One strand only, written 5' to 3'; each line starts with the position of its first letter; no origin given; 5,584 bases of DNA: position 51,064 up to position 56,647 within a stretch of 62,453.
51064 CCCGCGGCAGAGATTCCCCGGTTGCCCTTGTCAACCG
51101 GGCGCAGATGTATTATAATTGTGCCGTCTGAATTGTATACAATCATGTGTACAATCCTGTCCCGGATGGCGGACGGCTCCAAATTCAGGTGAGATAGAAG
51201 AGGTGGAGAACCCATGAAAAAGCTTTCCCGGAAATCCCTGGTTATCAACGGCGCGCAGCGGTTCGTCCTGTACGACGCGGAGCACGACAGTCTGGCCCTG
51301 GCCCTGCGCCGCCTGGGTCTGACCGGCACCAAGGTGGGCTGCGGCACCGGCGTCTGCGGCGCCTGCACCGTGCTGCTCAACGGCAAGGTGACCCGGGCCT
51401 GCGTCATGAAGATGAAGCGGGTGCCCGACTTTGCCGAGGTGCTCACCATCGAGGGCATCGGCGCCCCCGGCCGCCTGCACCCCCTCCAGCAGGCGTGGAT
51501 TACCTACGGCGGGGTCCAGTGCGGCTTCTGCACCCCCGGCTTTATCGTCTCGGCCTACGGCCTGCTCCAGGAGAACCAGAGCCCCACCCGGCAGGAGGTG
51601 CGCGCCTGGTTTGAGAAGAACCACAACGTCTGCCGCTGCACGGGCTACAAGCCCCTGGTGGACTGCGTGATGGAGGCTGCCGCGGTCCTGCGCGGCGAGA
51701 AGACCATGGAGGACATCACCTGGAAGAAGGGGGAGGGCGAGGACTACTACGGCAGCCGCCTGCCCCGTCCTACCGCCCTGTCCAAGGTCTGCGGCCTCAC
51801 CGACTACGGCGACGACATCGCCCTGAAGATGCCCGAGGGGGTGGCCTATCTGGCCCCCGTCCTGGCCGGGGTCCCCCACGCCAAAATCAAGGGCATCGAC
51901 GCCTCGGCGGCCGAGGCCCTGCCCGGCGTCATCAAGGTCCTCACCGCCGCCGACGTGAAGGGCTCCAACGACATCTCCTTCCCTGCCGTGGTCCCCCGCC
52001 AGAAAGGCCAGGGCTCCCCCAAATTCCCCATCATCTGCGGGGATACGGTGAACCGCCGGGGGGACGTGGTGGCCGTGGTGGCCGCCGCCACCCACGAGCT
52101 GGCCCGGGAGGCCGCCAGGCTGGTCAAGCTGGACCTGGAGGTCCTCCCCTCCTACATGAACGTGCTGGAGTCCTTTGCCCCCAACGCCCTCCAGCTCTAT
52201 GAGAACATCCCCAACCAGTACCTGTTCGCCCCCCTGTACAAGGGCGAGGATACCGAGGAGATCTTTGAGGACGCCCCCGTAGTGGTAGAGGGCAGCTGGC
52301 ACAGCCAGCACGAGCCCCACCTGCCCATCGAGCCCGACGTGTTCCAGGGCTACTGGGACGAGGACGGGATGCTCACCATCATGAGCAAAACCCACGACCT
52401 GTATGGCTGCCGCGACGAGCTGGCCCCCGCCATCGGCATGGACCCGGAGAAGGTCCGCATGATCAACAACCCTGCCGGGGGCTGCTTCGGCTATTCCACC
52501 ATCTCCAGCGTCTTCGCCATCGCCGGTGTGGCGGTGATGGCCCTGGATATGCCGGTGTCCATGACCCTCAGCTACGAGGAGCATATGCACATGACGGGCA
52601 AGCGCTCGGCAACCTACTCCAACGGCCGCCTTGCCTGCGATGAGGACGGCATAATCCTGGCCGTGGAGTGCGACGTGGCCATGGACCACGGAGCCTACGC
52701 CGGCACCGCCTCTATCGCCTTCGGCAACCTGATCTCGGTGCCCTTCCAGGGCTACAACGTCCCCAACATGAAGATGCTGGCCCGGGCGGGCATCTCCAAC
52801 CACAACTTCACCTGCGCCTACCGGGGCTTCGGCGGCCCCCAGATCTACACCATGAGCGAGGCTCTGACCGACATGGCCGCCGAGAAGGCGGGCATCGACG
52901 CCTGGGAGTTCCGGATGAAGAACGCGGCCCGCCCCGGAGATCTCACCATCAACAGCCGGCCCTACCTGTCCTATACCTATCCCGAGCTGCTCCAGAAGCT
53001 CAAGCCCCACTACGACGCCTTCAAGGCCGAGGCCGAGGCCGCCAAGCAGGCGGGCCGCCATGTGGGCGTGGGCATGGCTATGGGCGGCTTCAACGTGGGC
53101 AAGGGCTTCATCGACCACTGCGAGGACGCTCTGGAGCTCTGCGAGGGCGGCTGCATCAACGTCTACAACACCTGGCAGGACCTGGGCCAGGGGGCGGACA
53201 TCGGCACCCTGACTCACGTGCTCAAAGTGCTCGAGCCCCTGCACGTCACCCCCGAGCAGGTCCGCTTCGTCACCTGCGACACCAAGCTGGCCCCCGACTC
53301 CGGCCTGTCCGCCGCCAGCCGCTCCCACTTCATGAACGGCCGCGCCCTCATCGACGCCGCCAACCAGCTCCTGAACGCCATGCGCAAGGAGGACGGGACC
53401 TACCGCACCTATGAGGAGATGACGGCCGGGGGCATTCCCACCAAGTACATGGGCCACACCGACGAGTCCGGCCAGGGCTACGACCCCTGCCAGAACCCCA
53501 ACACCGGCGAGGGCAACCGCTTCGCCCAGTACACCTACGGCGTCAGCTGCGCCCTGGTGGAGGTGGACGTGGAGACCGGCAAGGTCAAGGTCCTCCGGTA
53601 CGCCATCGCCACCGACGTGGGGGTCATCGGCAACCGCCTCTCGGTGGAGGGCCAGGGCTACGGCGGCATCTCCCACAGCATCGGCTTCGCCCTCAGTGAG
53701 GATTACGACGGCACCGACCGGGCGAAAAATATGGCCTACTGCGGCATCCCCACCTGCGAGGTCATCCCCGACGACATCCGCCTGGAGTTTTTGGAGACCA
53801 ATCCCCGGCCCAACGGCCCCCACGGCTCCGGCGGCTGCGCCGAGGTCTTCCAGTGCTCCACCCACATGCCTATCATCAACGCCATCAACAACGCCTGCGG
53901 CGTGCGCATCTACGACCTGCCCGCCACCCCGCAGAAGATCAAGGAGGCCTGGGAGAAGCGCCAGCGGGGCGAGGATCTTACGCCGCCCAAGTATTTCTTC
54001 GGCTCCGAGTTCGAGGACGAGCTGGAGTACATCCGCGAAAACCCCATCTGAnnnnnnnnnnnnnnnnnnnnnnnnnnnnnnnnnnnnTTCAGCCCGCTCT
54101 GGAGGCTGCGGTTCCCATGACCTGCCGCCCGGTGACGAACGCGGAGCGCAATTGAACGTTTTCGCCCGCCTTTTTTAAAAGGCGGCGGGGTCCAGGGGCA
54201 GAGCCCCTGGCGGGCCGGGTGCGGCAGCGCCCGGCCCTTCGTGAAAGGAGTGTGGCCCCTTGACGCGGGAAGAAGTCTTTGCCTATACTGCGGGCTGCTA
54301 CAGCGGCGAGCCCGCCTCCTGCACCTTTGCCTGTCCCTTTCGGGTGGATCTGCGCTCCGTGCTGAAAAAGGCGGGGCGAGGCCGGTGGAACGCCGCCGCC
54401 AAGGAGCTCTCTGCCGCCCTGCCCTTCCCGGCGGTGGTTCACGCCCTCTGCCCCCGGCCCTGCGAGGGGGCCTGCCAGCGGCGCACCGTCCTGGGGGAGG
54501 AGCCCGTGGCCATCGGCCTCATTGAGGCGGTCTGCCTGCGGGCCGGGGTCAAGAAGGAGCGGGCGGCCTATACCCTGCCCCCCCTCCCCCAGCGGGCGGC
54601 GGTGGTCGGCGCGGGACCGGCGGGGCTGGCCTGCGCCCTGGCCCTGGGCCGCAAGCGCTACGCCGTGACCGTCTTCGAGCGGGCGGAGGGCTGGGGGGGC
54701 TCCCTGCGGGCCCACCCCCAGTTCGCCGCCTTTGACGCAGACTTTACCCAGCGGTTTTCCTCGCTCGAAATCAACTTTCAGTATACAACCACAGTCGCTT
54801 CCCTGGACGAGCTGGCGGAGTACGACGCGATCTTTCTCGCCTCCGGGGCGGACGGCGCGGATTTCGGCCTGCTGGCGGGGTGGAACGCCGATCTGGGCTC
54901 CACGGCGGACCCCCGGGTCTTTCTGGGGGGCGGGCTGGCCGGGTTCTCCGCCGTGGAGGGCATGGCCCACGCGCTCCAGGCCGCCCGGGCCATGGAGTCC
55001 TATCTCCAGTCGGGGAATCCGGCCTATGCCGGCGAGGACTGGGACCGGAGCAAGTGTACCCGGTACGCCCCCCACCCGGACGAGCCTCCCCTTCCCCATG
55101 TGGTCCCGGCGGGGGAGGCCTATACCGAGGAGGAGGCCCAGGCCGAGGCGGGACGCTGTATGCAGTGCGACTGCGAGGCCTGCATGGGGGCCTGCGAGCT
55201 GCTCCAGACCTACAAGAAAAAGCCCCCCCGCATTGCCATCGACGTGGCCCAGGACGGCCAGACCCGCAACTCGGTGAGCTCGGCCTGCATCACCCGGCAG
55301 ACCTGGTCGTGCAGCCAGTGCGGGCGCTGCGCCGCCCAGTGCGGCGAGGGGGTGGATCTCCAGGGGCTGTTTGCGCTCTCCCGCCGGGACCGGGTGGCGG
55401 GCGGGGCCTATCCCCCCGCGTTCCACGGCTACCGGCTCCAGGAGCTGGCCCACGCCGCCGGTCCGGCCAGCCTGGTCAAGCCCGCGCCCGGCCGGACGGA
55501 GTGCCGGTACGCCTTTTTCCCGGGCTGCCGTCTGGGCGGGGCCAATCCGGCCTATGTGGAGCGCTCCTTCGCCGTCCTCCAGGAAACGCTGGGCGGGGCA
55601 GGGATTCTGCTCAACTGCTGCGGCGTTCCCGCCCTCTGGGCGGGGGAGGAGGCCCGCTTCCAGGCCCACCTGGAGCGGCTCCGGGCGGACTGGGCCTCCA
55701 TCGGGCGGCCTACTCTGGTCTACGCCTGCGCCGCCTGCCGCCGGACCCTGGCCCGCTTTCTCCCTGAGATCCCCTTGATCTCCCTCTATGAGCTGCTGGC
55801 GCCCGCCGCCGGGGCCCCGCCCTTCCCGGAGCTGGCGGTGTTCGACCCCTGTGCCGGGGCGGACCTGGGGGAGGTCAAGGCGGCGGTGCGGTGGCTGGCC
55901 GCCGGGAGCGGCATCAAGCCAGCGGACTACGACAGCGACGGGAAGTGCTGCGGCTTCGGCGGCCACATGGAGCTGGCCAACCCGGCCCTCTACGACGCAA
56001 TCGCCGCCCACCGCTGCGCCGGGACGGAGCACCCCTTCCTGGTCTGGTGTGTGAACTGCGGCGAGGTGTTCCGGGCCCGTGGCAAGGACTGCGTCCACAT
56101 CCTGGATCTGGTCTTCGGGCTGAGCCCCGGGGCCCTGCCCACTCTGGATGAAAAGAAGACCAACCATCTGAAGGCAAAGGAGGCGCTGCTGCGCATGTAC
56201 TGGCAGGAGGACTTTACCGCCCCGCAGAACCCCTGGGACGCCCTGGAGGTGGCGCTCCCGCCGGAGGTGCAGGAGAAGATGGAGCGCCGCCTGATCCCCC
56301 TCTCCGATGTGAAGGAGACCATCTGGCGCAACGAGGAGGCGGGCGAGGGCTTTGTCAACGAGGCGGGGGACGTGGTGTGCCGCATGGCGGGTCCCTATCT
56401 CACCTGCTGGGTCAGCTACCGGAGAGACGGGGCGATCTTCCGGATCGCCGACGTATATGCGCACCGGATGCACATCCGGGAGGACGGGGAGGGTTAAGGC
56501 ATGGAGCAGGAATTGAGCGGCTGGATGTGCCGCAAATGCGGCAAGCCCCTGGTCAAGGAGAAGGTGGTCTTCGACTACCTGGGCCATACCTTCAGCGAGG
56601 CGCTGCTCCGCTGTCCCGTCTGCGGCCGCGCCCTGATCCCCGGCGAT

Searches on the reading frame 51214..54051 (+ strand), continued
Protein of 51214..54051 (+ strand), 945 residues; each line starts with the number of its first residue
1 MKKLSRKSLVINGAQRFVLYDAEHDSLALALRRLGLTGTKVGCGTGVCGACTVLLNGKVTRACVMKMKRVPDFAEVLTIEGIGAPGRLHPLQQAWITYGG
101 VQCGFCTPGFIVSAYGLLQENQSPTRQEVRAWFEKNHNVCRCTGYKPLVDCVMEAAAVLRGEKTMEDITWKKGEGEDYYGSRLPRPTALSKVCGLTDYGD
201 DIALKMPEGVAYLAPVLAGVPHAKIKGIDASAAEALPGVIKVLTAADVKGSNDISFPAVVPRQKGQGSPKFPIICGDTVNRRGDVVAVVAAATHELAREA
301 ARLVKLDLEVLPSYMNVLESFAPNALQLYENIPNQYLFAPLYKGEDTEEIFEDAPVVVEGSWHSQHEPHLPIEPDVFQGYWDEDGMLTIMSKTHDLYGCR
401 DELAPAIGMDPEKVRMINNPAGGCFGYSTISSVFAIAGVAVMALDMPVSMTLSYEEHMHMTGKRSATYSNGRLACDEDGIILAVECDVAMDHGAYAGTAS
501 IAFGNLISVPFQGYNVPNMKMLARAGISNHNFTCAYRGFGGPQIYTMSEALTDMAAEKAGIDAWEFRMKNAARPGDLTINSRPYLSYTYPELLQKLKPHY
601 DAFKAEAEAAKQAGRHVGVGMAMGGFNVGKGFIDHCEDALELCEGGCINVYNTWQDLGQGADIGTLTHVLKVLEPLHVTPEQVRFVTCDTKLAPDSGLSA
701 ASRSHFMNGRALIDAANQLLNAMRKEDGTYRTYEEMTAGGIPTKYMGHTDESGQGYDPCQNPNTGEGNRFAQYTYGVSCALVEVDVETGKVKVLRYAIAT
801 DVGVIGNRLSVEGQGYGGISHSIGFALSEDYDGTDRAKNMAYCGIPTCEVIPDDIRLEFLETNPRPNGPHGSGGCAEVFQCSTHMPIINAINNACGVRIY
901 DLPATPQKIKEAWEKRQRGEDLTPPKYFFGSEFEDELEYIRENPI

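Call 112: find_encoding_contigs(protein=P0153, flank=10000, max_places=1)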
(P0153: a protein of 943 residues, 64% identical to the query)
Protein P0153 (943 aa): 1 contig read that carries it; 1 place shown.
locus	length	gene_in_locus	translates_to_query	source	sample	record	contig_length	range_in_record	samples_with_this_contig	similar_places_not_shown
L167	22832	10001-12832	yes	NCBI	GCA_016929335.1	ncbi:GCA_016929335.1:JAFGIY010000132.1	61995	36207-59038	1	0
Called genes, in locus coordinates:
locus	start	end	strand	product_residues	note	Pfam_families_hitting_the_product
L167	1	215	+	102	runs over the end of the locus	PF00420:Oxidored_q2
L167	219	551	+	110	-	-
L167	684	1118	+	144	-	PF01058:Oxidored_q6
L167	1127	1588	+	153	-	PF00329:Complex1_30kDa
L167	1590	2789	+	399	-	PF00374:NiFeSe_Hases, PF00346:Complex1_49kDa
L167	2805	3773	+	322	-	PF00146:NADHdh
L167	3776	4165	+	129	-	PF12797:Fer4_2 (faint), PF12837:Fer4_6 (faint), PF13237:Fer4_10 (faint), PF14697:Fer4_21 (faint), PF12838:Fer4_7, PF13183:Fer4_8 (weak), PF13187:Fer4_9, PF00037:Fer4, +1 more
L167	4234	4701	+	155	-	-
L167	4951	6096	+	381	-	PF01757:Acyl_transf_3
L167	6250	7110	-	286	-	PF12849:PBP_like_2, PF13531:SBP_bac_11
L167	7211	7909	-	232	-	PF02663:FmdE (weak)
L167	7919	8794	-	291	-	PF00590:TP_methylase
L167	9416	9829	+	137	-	-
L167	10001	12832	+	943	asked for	PF00111:Fer2 (weak), PF13085:Fer2_3 (weak), PF01799:Fer2_2, PF01315:Ald_Xan_dh_C, PF02738:MoCoBD_1, PF20256:MoCoBD_2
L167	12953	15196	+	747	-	PF14691:Fer4_20, PF00890:FAD_binding_2 (weak), PF01266:DAO (weak), PF07992:Pyr_redox_2 (weak), PF13450:NAD_binding_8, PF13534:Fer4_17, PF02754:CCG (faint)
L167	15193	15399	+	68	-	PF24292:DUF7479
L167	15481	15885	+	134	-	PF09719:C_GCAxxG_C_C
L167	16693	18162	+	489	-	PF00171:Aldedh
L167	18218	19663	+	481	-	PF00171:Aldedh, PF05893:LuxC (weak)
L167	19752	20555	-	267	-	PF05140:ResB (weak)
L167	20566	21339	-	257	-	-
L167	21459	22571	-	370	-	PF01381:HTH_3, PF12844:HTH_19 (faint), PF13443:HTH_26 (weak), PF13560:HTH_31 (weak), PF12727:PBP_like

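Call 113: find_encoding_contigs(protein=P0175, flank=10000, max_places=1)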
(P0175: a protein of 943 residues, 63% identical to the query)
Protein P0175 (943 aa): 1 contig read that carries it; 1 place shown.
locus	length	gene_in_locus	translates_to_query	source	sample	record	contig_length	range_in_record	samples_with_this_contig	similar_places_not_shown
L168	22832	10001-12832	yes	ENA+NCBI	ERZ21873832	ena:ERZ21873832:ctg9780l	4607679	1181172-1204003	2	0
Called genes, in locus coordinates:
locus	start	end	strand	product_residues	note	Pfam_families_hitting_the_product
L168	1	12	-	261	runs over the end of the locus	PF00106:adh_short, PF01370:Epimerase, PF13561:adh_short_C2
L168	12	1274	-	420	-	PF00155:Aminotran_1_2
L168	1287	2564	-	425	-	PF00291:PALP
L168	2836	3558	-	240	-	PF04060:FeS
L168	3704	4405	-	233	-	PF02492:cobW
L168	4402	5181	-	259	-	PF00005:ABC_tran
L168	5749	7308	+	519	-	PF01144:CoA_trans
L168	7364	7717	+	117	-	PF21758:LpdD_chaperone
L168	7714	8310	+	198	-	PF02441:Flavoprotein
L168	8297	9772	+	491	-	PF20695:UbiD_N, PF01977:UbiD, PF20696:UbiD_C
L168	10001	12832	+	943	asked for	PF00111:Fer2 (weak), PF01799:Fer2_2, PF01315:Ald_Xan_dh_C, PF02738:MoCoBD_1, PF20256:MoCoBD_2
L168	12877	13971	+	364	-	PF08240:ADH_N, PF16912:Glu_dehyd_C, PF00107:ADH_zinc_N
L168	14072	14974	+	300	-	PF00126:HTH_1, PF03466:LysR_substrate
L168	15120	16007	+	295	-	PF05853:BKACE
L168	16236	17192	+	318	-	PF02737:3HCDH_N, PF00725:3HCDH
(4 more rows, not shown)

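Call 114: find_encoding_contigs(protein=P0234, flank=10000, max_places=1)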
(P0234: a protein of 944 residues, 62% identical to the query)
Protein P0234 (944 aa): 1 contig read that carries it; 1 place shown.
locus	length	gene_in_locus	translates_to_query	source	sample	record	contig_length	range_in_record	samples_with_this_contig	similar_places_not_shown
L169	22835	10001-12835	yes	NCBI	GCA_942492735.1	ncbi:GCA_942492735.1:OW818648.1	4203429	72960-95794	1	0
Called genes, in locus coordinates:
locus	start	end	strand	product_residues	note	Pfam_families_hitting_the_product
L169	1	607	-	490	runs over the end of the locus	PF04715:, PF00425:Chorismate_bind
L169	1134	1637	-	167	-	PF02082:Rrf2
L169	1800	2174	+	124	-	PF01243:PNPOx_N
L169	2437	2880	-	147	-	PF00583:Acetyltransf_1, PF13508:Acetyltransf_7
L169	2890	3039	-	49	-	-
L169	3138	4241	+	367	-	PF12804:NTP_transf_3, PF01966:HD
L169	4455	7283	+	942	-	PF00111:Fer2 (weak), PF01799:Fer2_2, PF01315:Ald_Xan_dh_C, PF02738:MoCoBD_1, PF20256:MoCoBD_2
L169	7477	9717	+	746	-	PF14691:Fer4_20, PF00890:FAD_binding_2 (faint), PF01266:DAO (weak), PF07992:Pyr_redox_2 (weak), PF13450:NAD_binding_8, PF13534:Fer4_17 (weak), PF02754:CCG (faint)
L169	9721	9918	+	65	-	PF24292:DUF7479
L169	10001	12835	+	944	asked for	PF00111:Fer2 (weak), PF13085:Fer2_3 (faint), PF01799:Fer2_2, PF01315:Ald_Xan_dh_C, PF02738:MoCoBD_1, PF20256:MoCoBD_2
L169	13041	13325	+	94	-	-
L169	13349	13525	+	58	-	PF24292:DUF7479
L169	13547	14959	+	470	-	PF23545:Zn_ribbon_HMPTM, PF04055:Radical_SAM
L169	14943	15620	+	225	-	PF02353:CMAS (weak), PF13489:Methyltransf_23 (weak), PF07021:MetW (weak), PF13847:Methyltransf_31, PF08241:Methyltransf_11, PF08242:Methyltransf_12, PF13649:Methyltransf_25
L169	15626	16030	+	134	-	PF09719:C_GCAxxG_C_C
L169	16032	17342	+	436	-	PF00501:AMP-binding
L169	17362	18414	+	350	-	PF02625:XdhC_CoxI, PF13478:XdhC_C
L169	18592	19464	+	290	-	PF00165:HTH_AraC (faint), PF12833:HTH_18, PF06445:GyrI-like, PF14526:Cass2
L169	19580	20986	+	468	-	PF01134:GIDA (faint), PF01266:DAO (faint), PF07992:Pyr_redox_2 (faint), PF21688:FAD-depend_C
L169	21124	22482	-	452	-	PF00349:Hexokinase_1, PF03727:Hexokinase_2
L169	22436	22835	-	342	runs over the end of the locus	PF01208:URO-D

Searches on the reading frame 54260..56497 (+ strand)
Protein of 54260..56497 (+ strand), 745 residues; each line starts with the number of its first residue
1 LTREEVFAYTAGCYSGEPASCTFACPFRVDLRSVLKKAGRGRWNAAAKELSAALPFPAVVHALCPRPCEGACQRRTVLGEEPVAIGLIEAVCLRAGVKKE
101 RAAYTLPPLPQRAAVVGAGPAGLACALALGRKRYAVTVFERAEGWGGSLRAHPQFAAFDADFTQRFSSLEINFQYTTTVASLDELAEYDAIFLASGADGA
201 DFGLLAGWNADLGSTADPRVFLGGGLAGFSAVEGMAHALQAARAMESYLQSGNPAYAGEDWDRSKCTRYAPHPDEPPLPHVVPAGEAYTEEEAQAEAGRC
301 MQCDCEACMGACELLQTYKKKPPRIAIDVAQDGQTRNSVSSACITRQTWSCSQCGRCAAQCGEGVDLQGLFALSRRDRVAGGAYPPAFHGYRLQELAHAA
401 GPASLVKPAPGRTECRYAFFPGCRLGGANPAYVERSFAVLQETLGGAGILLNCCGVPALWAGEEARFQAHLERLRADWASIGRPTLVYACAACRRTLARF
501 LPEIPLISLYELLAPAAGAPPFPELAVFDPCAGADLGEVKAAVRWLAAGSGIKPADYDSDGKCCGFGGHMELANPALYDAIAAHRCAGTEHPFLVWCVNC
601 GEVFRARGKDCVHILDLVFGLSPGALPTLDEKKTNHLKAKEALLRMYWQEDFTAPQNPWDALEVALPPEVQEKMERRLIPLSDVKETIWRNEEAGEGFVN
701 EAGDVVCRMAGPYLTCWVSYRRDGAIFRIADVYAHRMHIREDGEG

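Call 20: search_protein_families(library=pfam, proteins=[window:54260-56497:+], max_evalue=0.001)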
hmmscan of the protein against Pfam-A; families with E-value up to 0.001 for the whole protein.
window:54260-56497:+ (745 aa): 10 families
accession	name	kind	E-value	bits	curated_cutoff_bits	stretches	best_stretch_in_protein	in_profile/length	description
PF14691.11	Fer4_20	-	4.5e-12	46.2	25.8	1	2-93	13-105/113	Dihydroprymidine dehydrogenase domain II, 4Fe-4S cluster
PF02754.22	CCG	-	1.6e-09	38.2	20.6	1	417-497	1-84/85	Cysteine-rich domain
PF13450.12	NAD_binding_8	-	2.7e-07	31.2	21.9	1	115-150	1-36/68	NAD(P)-binding Rossmann-like domain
PF01266.30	DAO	-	1.9e-05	24.8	27.9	1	113-158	2-49/353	FAD dependent oxidoreductase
PF13738.12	Pyr_redox_3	-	4.4e-05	23.3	30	1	115-178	2-67/305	Pyridine nucleotide-disulphide oxidoreductase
PF13534.11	Fer4_17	-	7.9e-05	23.6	22.2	1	299-366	1-61/61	4Fe-4S dicluster domain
PF07992.20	Pyr_redox_2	-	8.1e-05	22.6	26.1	1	113-144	3-34/291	Pyridine nucleotide-disulphide oxidoreductase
PF03486.20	HI0933_like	-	0.00049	20.1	50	1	113-146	3-36/244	HI0933-like protein Rossmann domain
PF13183.11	Fer4_8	-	0.00051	20.9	27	1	297-365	2-68/68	4Fe-4S dicluster domain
PF00890.30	FAD_binding_2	-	0.00068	19.4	20.4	1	114-149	3-38/414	FAD binding domain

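Call 34: search_protein_families(library=ncbifam, proteins=[window:54260-56497:+], max_evalue=0.01)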
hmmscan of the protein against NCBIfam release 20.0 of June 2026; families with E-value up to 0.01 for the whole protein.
window:54260-56497:+ (745 aa): 41 families (the best 25 are shown)
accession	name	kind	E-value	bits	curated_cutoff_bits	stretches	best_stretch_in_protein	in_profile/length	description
NF045663.1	diclust_near_Sec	equivalog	1.1e-178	595.8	530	1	5-740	4-758/759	pyridine nucleotide-disulfide oxidoreductase/dicluster-binding protein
NF009410.0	PRK12771.1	subfamily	4.9e-32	111.2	516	1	11-198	40-234/566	NAD(P)-binding protein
NF009414.0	PRK12778.1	equivalog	4.6e-24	84.7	1103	1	2-209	320-539/752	bifunctional dihydroorotate dehydrogenase B NAD binding subunit/NADPH-dependent glutamate synthase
TIGR01316.1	gltA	equivalog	3.9e-21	75.4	471.75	1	18-207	35-238/449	NADPH-dependent glutamate synthase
NF009454.0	PRK12814.1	equivalog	4.5e-21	74.9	916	1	19-200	102-291/657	putative NADPH-dependent glutamate synthase small subunit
TIGR01318.1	gltD_gamma_fam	subfamily_domain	6.8e-20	71.1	482.95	1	13-203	42-242/467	glutamate synthase, small subunit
TIGR01317.1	GOGAT_sm_gam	subfamily_domain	8.4e-20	71.1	447.7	1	24-198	57-239/485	glutamate synthase small subunit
NF009408.0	PRK12769.1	equivalog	2e-17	62.6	1003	1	15-197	230-422/659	formate-dependent uric acid utilization protein AegA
TIGR03315.1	Se_ygfK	equivalog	1.4e-16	59.2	835.3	1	19-199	445-633/1012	putative selenate reductase subunit YgfK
NF010590.0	PRK13984.1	equivalog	1e-13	50.4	946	1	17-197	194-383/611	putative oxidoreductase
NF009451.0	PRK12809.1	equivalog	2.7e-13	49.1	1154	1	13-199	211-407/639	formate-dependent uric acid utilization protein YgfT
NF009413.0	PRK12775.1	equivalog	2.7e-13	48.6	1895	1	13-206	333-536/1006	putative trifunctional 2-polyprenylphenol hydroxylase/glutamate synthase subunit beta/ferritin domain-containing protein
NF009415.0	PRK12779.1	equivalog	1.5e-09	36.3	1519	1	23-151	212-347/944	putative bifunctional glutamate synthase subunit beta/2-polyprenylphenol hydroxylase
NF004898.0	PRK06259.1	equivalog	4.7e-08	32.1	385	1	413-586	260-441/488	fumarate reductase (CoM/CoB) subunit TfrB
TIGR03997.1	mycofact_OYE_2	equivalog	3.1e-07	29.2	793.15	1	68-155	341-424/645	mycofactocin system FadH/OYE family oxidoreductase 2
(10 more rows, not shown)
